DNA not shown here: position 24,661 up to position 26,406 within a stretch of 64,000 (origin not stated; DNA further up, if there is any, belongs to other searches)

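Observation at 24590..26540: A 1.7 kb low-GC insertion bracketed by an exact 50-nt duplication of the ctaG 3' end, with no recombinase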

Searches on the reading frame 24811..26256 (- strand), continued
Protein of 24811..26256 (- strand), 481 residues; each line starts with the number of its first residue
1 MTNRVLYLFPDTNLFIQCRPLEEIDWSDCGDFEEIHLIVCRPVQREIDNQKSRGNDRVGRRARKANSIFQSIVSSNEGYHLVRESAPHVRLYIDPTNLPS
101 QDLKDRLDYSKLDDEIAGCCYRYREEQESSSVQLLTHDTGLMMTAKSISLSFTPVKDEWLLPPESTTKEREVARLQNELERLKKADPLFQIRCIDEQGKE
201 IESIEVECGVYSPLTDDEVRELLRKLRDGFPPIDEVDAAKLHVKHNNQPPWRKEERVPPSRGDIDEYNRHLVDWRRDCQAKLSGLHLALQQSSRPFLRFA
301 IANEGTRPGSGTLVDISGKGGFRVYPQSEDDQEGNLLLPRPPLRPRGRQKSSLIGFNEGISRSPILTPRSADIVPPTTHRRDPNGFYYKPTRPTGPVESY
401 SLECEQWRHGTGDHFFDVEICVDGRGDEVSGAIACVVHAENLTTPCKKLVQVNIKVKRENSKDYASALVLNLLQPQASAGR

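Call 65: fold_search(model_id=the predicted structure, library=pdb)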
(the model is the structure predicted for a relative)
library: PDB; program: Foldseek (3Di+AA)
matches with E <= 10: 1578; with E <= 0.001: 27
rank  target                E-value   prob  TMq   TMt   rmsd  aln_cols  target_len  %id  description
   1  4neh_A                2.8e-05  1.00  0.18  0.09  12.1       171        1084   14  An internal ligand-bound, metastable state of a leukocyte integrin, aXb2 (released 2014-01-15)
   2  2dok_A                1.0e-04  1.00  0.20  0.51   8.2       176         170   22  Crystal structure of the PIN domain of human EST1A (released 2007-05-01)
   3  8rd3_B                1.5e-04  1.00  0.25  0.51  17.0       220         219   14  Crystal structure of Saccharomyces cerevisiae Nmd4 protein bound to Upf1 helicase domain (released 2024-08-14)
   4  7wrk                  1.5e-04  1.00  0.16  0.42  16.4       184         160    9  Structure of hypothetical protein TTHA1873 from Thermus thermophilus (released 2022-03-09)
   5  8p4l_A                1.6e-04  1.00  0.16  0.14  13.2       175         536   15  Beta-N-acetylgalactosaminidase from Niabella aurantiaca (released 2024-01-17)
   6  2hww_B                1.8e-04  1.00  0.20  0.55   8.0       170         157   22  Structure of PIN domain of human SMG6 (released 2006-11-14)
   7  8gce_A                1.9e-04  1.00  0.17  0.10   7.0       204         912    9  The Extracellular Domain of Integrin AlphaIIbBeta3 in Intermediate State (released 2024-03-06)
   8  6fvi                  2.3e-04  1.00  0.14  0.37  17.8       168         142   12  ASH / PapD-like domain of human CEP192 (PapD-like domain 7) (released 2019-03-20)
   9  10pa                  2.3e-04  0.98  0.13  0.18  14.7       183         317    8  Crystal structure of SdrD A2-A3 domains from Staphylococcus aureus JH1 (released 2026-02-11)
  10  3k6s_E                2.8e-04  1.00  0.17  0.10   8.4       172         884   14  Structure of integrin alphaXbeta2 ectodomain (released 2010-01-12)
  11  3k6s_C                2.9e-04  1.00  0.17  0.10  12.5       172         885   13  Structure of integrin alphaXbeta2 ectodomain (released 2010-01-12)
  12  7wwn                  3.1e-04  1.00  0.17  0.45  15.1       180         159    7  Structure of hypothetical protein TTHA1873 from Thermus thermophilus with Potassium mercuric iodide (released 2022-04-06)
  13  3k71_A                3.5e-04  1.00  0.16  0.10  16.5       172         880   13  Structure of integrin alphaX beta2 ectodomain (released 2010-01-12)
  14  3k71_C                3.7e-04  1.00  0.17  0.10   8.5       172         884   13  Structure of integrin alphaX beta2 ectodomain (released 2010-01-12)
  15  3hs0_H                4.2e-04  1.00  0.18  0.24   9.1       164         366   12  Cobra Venom Factor (CVF) in complex with human factor B (released 2009-07-07)
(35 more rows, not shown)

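Call 74: search_protein_families(library=phrogs, proteins=[window:24811-26256:-], max_evalue=0.01)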
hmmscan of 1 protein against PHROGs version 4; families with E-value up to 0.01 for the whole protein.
window:24811-26256:- (481 aa): 0 families

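Call 76: find_encoding_contigs(protein=P0018, flank=5000, max_places=2)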
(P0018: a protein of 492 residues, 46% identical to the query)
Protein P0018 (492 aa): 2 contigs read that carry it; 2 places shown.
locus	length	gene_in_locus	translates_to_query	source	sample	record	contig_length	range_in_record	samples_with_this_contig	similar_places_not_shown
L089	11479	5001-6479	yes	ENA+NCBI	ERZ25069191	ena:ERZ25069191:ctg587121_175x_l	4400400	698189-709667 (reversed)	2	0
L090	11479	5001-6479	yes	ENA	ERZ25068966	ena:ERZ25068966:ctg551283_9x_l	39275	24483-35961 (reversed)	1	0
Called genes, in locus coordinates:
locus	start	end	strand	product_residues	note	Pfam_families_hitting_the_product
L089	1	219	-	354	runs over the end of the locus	PF01145:Band_7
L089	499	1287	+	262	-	PF00378:ECH_1, PF16113:ECH_2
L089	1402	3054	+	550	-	PF12161:HsdM_N, PF02384:N6_Mtase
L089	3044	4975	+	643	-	PF01420:Methylase_S, PF04480:DUF559, PF18741:MTES_1575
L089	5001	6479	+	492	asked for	PF13638:PIN_4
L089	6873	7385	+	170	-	PF24838:8xMP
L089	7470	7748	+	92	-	-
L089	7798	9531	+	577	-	PF04313:HSDR_N, PF04851:ResIII, PF18766:SWI2_SNF2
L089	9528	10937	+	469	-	PF22679:T1R_D3-like, PF11867:T1RH-like_C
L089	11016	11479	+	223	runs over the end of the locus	PF00440:TetR_N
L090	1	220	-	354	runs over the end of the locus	PF01145:Band_7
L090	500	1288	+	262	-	PF00378:ECH_1, PF16113:ECH_2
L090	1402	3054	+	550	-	PF12161:HsdM_N, PF02384:N6_Mtase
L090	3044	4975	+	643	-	PF01420:Methylase_S, PF04480:DUF559, PF18741:MTES_1575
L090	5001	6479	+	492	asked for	PF13638:PIN_4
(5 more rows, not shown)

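Call 77: find_encoding_contigs(protein=P0035, flank=5000, max_places=2)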
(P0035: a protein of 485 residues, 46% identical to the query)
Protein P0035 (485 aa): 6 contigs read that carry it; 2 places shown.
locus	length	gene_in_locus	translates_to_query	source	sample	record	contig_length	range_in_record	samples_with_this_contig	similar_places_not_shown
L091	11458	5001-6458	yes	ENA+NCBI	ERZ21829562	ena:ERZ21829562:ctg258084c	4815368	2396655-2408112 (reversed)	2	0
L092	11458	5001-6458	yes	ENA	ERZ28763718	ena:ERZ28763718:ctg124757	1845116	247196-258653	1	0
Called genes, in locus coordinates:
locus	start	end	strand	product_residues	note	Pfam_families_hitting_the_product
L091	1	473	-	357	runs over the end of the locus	PF01145:Band_7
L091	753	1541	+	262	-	PF00378:ECH_1, PF16113:ECH_2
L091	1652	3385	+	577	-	PF12161:HsdM_N, PF02384:N6_Mtase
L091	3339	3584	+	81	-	-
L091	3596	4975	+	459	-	PF01420:Methylase_S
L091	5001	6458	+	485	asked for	PF13638:PIN_4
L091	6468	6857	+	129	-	PF08937:ThsB_TIR (weak)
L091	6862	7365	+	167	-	PF24838:8xMP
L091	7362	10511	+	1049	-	PF04313:HSDR_N, PF04851:ResIII, PF18766:SWI2_SNF2, PF22679:T1R_D3-like, PF11867:T1RH-like_C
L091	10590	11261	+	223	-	PF00440:TetR_N, PF17932:TetR_C_24 (faint)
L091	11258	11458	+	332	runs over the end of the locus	PF25973:BSH_CzcB, PF25954:Beta-barrel_RND_2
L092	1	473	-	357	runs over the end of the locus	PF01145:Band_7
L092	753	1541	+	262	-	PF00378:ECH_1, PF16113:ECH_2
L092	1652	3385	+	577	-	PF12161:HsdM_N, PF02384:N6_Mtase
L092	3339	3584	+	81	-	-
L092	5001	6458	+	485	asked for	PF13638:PIN_4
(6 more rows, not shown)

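Call 78: find_encoding_contigs(protein=P0012, flank=5000, max_places=3)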
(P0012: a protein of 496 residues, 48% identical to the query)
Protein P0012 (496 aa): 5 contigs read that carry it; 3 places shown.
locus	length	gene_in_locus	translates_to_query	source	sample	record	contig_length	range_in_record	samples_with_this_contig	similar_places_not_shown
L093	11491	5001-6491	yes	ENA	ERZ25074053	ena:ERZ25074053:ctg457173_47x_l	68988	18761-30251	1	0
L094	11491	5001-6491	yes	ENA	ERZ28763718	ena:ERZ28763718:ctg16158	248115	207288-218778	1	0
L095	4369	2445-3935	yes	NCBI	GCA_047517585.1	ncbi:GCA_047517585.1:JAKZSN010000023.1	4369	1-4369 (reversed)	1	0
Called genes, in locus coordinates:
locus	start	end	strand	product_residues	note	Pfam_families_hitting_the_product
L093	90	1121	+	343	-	PF07929:PRiA4_ORF3 (weak)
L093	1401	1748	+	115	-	PF13744:HTH_37, PF01381:HTH_3 (weak)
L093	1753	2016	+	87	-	PF02604:PhdYeFM_antitox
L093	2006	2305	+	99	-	-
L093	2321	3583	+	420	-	PF00270:DEAD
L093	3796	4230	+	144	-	-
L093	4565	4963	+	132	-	-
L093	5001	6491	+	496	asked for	PF13638:PIN_4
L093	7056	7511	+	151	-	PF01609:DDE_Tnp_1, PF13612:DDE_Tnp_1_3, PF13586:DDE_Tnp_1_2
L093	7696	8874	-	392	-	PF13546:DDE_5, PF01609:DDE_Tnp_1 (weak)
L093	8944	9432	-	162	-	PF03745:DUF309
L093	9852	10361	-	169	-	-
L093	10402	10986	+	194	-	-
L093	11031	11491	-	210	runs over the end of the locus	PF13358:DDE_3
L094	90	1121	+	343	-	PF07929:PRiA4_ORF3 (weak)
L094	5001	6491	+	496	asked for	PF13638:PIN_4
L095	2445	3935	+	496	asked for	PF13638:PIN_4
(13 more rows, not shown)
